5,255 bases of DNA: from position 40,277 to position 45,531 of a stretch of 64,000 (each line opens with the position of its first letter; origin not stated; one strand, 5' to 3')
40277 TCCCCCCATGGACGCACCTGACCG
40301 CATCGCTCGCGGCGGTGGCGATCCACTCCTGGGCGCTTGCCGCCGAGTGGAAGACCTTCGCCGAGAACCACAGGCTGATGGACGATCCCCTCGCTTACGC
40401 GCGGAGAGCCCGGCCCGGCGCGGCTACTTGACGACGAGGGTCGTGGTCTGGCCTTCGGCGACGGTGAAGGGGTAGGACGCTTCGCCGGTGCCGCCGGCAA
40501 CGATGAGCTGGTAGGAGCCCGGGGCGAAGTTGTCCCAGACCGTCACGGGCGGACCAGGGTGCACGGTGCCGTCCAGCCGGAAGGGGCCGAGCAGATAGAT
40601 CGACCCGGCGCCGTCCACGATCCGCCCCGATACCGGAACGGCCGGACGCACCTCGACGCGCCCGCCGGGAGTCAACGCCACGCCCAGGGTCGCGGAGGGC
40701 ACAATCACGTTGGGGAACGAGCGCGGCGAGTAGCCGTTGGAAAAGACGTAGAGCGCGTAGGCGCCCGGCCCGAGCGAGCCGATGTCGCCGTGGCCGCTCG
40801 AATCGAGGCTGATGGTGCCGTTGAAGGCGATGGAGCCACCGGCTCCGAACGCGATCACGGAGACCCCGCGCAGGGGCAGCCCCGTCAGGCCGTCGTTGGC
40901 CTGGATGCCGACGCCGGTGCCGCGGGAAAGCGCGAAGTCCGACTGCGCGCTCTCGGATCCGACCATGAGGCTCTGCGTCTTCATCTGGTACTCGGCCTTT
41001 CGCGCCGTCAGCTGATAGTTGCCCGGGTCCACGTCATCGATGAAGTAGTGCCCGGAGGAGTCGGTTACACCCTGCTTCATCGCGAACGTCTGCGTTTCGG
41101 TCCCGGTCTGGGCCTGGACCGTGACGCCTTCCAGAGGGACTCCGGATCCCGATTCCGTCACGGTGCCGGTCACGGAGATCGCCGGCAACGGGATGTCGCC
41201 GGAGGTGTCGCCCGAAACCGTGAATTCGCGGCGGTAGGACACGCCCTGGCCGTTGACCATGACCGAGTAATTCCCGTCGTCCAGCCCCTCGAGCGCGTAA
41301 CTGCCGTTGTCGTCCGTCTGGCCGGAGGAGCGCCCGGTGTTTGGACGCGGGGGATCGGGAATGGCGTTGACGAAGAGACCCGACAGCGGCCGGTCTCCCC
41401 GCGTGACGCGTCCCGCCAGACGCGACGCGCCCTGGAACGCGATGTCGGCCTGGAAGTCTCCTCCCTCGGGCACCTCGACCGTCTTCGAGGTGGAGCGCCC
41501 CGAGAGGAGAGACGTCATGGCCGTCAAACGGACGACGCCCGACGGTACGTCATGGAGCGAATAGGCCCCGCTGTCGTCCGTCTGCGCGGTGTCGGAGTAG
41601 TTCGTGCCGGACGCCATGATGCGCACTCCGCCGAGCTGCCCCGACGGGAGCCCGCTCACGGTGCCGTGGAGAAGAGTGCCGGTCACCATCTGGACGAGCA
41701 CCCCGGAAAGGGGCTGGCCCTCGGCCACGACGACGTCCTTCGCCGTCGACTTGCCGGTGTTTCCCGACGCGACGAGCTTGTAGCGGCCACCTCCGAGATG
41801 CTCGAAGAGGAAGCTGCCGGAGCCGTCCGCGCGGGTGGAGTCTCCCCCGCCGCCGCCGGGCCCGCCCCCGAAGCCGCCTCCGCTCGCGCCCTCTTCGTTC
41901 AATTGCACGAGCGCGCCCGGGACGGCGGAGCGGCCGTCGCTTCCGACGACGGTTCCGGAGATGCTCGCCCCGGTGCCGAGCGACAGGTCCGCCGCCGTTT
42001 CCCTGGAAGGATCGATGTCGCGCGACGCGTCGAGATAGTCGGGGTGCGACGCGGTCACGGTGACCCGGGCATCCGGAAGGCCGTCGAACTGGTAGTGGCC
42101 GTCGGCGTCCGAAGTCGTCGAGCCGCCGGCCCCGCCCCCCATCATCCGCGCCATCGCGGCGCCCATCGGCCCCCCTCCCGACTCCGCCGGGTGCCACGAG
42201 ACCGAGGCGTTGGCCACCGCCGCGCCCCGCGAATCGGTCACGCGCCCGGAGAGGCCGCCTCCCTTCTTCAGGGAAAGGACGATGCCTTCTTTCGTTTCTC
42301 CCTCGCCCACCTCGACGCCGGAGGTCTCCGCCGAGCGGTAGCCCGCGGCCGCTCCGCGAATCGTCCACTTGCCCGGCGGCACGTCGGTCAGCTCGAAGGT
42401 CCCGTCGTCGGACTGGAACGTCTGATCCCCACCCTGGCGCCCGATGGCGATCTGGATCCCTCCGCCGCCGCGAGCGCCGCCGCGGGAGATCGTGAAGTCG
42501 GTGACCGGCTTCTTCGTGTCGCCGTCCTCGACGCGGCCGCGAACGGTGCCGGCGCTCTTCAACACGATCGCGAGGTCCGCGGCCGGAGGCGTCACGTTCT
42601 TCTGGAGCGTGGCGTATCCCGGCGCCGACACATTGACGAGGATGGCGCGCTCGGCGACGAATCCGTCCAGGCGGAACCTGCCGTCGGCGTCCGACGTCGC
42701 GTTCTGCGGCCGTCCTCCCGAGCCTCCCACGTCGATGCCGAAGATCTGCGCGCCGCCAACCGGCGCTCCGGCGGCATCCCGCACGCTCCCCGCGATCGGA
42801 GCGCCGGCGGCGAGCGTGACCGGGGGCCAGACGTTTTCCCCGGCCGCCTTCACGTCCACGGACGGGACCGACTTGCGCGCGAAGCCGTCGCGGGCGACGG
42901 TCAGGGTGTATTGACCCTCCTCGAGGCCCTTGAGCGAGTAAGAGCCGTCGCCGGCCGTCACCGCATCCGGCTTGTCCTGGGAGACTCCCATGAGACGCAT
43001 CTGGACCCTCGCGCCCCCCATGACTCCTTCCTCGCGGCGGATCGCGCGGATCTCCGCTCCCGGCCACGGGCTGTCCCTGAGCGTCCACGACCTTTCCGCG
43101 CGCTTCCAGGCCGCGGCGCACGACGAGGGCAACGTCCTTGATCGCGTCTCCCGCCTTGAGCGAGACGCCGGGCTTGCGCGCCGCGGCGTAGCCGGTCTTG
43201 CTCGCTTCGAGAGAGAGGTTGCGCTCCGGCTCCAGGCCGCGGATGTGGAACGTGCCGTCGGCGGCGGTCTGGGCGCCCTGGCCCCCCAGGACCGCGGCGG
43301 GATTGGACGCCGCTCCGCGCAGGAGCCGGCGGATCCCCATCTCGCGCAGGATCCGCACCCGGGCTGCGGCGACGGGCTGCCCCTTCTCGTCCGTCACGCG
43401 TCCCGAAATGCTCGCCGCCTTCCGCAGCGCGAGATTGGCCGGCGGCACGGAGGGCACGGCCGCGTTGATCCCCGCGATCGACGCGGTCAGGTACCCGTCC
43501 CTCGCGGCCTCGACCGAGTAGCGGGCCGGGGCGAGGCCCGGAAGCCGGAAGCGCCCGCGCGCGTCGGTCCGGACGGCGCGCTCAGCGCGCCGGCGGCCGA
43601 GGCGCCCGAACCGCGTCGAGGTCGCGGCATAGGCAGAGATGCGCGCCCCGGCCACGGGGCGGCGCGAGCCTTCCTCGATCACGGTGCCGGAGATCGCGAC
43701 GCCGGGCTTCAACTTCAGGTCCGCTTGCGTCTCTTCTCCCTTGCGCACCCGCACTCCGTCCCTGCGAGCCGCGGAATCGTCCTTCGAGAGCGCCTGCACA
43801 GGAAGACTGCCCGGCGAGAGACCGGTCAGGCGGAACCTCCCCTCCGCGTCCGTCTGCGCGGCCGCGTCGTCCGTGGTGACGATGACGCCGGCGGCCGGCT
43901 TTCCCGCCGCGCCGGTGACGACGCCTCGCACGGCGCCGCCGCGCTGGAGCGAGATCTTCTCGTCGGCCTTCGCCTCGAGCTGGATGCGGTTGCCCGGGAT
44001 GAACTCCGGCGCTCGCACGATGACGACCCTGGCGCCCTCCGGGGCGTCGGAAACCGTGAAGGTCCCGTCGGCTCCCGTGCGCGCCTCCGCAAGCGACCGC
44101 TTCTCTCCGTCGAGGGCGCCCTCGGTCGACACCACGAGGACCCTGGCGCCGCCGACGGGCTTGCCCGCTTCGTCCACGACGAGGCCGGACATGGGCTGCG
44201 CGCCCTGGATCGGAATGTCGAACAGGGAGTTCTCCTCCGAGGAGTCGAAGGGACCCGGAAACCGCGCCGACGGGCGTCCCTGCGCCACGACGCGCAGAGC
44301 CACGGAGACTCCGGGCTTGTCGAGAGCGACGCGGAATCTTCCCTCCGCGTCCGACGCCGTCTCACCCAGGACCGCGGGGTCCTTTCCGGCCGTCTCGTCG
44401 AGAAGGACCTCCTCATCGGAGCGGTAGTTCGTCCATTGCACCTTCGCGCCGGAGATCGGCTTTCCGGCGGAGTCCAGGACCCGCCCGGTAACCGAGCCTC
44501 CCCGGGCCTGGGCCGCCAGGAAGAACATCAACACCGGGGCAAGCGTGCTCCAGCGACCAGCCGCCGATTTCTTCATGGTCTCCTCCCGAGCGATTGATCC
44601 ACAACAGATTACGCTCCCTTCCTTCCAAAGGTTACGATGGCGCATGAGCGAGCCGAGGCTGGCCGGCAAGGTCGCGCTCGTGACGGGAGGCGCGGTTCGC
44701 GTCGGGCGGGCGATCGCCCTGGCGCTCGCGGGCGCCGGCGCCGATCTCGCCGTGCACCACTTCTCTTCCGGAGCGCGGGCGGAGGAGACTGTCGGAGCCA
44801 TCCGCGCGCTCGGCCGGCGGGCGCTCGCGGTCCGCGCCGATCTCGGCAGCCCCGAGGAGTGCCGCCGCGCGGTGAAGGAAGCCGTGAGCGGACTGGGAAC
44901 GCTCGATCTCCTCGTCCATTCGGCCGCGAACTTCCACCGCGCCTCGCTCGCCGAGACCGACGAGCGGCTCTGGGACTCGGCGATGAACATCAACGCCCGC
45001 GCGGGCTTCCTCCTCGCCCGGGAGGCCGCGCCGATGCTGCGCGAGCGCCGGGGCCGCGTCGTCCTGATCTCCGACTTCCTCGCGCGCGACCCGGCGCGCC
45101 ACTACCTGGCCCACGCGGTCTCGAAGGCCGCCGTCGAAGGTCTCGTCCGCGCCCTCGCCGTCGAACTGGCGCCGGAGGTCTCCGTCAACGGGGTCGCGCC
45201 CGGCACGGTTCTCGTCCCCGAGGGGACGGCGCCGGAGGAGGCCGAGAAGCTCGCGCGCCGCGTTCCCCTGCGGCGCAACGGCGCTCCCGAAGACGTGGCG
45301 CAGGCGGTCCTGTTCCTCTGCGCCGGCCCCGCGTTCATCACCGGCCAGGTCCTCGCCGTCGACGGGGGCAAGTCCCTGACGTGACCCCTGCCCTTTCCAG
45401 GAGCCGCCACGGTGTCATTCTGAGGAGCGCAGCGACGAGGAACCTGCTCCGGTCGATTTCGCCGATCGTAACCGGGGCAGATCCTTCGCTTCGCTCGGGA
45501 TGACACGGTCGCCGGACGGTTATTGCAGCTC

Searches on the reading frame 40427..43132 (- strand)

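Call 15: search_protein_families(library=pfam, proteins=[window:40427-43132:-], max_evalue=0.01)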
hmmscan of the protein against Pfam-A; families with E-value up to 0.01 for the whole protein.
window:40427-43132:- (902 aa): 15 families
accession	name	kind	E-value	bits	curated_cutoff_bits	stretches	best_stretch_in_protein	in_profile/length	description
PF13620.12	CarboxypepD_reg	-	6.9e-85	279.9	32.3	9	653-735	1-81/82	Carboxypeptidase regulatory-like domain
PF13715.12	CarbopepD_reg_2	-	1.1e-40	138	32.2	2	654-730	1-70/88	CarboxypepD_reg-like domain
PF17210.9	SdrD_B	-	3.7e-18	66.2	29.7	1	665-736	22-90/112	SdrD B-like domain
PF14686.12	fn3_3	-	1.2e-14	54.3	24.4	0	689-726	30-69/75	Polysaccharide lyase family 4, domain II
PF17802.7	SpaA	-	1.4e-14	54.4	23.1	1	655-720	4-70/91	Prealbumin-like fold domain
PF09430.16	EMC7_beta-sandw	-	1.3e-13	51.6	26.6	0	52-95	19-60/122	ER membrane protein complex subunit 7, beta-sandwich domain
PF00775.27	Dioxygenase_C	-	2.4e-06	27.6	27.3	0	294-352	32-91/182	Dioxygenase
PF24421.1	Ig_J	-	2.1e-05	25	29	0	37-80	37-83/104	Tip attachment protein J, Ig-like domain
PF08308.17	PEGA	-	5.5e-05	23.4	20.8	0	65-106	27-66/71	PEGA domain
PF02369.22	Big_1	-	7.3e-05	23.2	34.9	0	652-696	19-62/93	Bacterial Ig-like domain (group 1)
PF20598.4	DUF6795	-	0.0001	23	27.4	0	654-700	1-45/103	Domain of unknown function (DUF6795)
PF23193.1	NOMO_3rd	-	0.00013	22.4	27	0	433-463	62-92/120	NOMO third transthyretin-like domain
PF23623.1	GBD_IRG7_N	-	0.0015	19.1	27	0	670-719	40-86/95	IRG7 N-terminal galactose binding domain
PF11008.14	DUF2846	-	0.0018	18.8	34.3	0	693-729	38-71/92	Protein of unknown function (DUF2846)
PF08400.16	phage_tail_N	-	0.0063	17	26.6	0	654-715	5-67/134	Prophage tail fibre N-terminal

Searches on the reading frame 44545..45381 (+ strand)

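Call 14: search_protein_families(library=pfam, proteins=[window:44545-45381:+], max_evalue=0.01)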
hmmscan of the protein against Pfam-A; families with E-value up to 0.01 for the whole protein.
window:44545-45381:+ (279 aa): 5 families
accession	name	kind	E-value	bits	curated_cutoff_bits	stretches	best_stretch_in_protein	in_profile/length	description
PF13561.12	adh_short_C2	-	2.4e-49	168.5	27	1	53-275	8-234/236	Enoyl-(Acyl carrier protein) reductase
PF00106.31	adh_short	-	9.4e-37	126.8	26.6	1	42-224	1-184/195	short chain dehydrogenase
PF08659.16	KR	-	1.2e-07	32.3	22.6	1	44-154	3-116/180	KR domain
PF23441.1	SDR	-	1.3e-05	25.2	27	1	40-223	6-195/258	SDR-like rossmann domain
PF01370.27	Epimerase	-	0.0079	16.1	20.9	0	44-151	1-96/240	NAD dependent epimerase/dehydratase family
